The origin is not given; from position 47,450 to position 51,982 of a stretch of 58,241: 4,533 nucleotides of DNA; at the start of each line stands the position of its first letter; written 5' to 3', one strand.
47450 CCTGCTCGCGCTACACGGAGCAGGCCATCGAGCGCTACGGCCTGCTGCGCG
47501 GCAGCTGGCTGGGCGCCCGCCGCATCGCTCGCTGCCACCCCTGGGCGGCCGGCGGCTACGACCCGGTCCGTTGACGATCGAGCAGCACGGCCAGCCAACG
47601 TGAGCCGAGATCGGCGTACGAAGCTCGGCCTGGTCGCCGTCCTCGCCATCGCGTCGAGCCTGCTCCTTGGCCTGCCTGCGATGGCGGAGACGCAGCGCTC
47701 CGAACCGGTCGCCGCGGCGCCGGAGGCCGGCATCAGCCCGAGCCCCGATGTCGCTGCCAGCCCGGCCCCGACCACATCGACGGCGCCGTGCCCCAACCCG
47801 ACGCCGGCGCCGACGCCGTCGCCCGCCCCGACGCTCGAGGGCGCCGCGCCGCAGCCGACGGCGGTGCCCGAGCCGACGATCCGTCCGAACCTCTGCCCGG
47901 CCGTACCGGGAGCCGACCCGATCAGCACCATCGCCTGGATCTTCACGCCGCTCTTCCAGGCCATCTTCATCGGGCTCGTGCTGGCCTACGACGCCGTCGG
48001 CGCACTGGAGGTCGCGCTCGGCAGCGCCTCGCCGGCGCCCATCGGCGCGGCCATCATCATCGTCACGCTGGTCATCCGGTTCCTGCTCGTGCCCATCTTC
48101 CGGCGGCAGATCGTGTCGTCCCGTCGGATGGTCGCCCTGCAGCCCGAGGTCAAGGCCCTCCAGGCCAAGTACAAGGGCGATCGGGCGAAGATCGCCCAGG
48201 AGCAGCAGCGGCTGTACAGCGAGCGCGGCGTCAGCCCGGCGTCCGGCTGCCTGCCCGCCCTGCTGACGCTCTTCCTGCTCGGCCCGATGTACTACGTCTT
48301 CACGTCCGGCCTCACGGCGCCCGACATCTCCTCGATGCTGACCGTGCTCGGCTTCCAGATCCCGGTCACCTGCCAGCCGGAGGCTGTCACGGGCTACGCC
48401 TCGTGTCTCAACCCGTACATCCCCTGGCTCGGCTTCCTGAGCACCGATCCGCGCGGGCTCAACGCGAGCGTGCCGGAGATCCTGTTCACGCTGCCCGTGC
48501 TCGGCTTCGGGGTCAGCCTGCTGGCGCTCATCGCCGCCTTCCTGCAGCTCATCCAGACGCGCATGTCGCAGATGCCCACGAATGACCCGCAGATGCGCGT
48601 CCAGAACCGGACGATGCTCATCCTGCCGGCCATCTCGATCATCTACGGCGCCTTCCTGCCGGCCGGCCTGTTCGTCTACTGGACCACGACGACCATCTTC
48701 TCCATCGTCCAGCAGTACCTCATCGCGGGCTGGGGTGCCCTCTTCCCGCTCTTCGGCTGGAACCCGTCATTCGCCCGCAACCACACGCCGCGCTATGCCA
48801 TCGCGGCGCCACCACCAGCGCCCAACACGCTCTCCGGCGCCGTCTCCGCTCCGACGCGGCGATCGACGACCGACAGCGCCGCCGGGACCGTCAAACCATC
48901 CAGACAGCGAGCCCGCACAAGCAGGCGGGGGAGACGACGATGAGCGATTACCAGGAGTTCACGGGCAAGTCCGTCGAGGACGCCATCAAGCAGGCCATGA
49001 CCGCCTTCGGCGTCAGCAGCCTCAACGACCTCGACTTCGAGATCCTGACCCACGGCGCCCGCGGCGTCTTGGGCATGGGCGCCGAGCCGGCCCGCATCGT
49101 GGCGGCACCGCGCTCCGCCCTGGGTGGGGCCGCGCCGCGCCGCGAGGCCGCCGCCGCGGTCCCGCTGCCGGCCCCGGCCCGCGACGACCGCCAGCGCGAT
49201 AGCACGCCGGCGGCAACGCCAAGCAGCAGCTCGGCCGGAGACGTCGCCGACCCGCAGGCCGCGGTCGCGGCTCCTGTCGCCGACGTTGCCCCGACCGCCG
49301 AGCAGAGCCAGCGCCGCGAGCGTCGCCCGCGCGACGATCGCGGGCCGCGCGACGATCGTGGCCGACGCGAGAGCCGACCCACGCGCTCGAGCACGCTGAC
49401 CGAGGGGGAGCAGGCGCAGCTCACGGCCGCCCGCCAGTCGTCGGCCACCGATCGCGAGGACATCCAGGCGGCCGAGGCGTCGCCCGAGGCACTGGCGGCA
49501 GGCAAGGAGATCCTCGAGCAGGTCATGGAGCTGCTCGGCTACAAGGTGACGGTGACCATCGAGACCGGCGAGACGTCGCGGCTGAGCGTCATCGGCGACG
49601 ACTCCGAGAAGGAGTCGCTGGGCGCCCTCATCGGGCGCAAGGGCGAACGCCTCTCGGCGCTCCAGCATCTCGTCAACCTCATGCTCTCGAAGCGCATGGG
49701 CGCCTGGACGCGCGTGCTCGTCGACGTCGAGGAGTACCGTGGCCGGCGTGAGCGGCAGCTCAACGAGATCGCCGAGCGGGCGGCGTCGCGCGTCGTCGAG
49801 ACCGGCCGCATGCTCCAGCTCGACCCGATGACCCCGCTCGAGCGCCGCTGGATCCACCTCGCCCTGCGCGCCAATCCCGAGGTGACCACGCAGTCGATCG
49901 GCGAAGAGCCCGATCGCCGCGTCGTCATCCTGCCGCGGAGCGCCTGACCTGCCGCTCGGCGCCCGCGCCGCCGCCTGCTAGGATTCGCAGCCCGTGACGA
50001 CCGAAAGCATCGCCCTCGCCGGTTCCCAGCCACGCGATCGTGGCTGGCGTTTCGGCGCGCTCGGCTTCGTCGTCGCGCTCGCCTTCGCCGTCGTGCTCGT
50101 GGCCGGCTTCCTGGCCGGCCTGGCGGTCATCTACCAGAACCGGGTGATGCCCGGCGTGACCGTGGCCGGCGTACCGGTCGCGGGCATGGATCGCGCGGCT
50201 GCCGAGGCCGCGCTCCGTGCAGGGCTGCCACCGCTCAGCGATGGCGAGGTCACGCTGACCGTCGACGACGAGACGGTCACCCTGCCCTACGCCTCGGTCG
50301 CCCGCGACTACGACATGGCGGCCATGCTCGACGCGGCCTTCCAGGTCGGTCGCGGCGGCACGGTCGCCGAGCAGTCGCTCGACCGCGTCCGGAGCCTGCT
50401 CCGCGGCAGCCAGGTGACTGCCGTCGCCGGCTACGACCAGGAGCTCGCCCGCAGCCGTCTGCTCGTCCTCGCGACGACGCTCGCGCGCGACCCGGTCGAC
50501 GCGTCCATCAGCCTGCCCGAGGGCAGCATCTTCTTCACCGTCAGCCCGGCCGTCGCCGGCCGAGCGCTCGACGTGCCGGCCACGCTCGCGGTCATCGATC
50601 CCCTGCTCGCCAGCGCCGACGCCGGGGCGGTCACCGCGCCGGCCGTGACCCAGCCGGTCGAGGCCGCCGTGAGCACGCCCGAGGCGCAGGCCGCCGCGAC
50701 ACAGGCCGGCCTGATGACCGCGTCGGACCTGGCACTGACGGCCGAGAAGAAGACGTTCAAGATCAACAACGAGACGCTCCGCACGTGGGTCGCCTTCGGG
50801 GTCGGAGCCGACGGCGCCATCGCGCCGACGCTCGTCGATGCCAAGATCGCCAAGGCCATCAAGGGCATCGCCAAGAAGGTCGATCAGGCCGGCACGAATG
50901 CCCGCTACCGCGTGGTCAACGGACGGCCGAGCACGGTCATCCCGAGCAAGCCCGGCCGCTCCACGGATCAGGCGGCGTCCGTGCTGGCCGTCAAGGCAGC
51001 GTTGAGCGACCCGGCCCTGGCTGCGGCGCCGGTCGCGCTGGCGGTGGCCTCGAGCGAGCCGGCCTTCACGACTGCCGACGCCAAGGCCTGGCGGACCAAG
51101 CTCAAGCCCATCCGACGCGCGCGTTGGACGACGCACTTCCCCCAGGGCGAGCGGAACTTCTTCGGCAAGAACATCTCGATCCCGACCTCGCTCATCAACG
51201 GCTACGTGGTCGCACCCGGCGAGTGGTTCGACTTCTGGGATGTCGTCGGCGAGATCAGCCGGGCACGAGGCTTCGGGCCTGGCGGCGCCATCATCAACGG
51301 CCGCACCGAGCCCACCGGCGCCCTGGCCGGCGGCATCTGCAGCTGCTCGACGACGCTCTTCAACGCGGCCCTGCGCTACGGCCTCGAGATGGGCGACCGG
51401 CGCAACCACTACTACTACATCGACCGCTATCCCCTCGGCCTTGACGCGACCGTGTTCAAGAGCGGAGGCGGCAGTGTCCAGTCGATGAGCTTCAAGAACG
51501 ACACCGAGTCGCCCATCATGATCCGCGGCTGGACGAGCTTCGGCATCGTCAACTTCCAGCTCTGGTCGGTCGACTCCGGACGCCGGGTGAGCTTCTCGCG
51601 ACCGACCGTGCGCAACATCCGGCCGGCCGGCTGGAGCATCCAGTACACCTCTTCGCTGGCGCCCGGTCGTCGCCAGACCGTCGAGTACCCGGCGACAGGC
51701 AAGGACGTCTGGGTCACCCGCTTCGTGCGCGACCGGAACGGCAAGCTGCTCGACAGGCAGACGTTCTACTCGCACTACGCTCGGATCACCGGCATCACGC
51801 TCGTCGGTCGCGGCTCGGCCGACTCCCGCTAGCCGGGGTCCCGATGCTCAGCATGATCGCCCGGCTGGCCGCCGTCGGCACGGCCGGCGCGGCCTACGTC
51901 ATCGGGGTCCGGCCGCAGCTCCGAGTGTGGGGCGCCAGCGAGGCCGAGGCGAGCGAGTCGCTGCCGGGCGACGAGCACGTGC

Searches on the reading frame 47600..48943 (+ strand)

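Call 55: search_protein_families(library=pfam, proteins=[window:47600-48943:+], max_evalue=0.0001)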
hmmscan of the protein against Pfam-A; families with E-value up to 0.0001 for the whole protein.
window:47600-48943:+ (447 aa): 1 family
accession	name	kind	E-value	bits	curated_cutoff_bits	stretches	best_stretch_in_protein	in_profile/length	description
PF02096.25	60KD_IMP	-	2.9e-42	144.8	35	1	149-375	2-161/163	60Kd inner membrane protein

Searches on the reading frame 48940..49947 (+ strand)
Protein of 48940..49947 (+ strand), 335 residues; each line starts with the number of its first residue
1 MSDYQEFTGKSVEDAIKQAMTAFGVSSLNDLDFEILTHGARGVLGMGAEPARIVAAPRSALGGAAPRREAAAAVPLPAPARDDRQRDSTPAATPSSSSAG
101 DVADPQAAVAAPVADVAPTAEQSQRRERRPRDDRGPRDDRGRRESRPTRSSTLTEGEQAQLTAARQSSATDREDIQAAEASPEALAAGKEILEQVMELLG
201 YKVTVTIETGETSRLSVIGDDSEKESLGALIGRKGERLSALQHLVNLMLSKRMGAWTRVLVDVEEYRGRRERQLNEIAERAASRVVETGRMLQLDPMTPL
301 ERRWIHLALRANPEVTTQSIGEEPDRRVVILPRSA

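Call 55: search_protein_families(library=pfam, proteins=[window:48940-49947:+], max_evalue=0.0001)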
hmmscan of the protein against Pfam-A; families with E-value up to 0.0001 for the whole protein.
window:48940-49947:+ (335 aa): 3 families
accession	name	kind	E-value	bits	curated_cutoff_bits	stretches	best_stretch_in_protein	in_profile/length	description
PF01424.28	R3H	-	2.2e-18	66.5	26.8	1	273-331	2-59/60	R3H domain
PF14804.11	Jag_N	-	1.3e-11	45.1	25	1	7-55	1-48/50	Jag N-terminus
PF13083.13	KH_KhpA-B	-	4.6e-09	36.5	32.1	1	189-252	1-65/73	KhpA/KhpB, KH domain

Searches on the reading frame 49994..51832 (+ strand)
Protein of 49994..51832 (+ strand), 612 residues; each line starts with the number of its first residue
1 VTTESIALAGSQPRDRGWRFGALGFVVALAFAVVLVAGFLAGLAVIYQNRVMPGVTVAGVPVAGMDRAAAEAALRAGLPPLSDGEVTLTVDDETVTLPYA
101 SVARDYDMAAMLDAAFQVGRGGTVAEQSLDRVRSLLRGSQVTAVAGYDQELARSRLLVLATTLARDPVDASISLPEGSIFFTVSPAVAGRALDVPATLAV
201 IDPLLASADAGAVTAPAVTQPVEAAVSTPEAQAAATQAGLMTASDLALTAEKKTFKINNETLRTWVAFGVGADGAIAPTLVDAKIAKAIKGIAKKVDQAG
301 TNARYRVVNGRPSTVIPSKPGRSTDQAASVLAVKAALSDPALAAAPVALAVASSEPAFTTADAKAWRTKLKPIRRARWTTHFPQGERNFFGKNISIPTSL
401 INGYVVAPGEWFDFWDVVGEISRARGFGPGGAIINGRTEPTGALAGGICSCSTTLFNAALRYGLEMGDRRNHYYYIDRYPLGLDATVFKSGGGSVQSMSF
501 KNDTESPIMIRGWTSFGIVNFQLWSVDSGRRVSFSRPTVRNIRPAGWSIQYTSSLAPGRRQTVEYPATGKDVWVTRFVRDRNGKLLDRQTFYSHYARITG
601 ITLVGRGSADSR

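Call 55: search_protein_families(library=pfam, proteins=[window:49994-51832:+], max_evalue=0.0001)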
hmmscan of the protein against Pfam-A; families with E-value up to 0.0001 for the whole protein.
window:49994-51832:+ (612 aa): 2 families
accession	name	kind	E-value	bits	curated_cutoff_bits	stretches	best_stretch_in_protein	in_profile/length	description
PF04294.18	VanW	-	2.4e-33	114.8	27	1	392-524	4-130/130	VanW like protein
PF12229.13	PG_binding_4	-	3.4e-24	85.7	22.1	2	96-202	2-105/117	Putative peptidoglycan binding domain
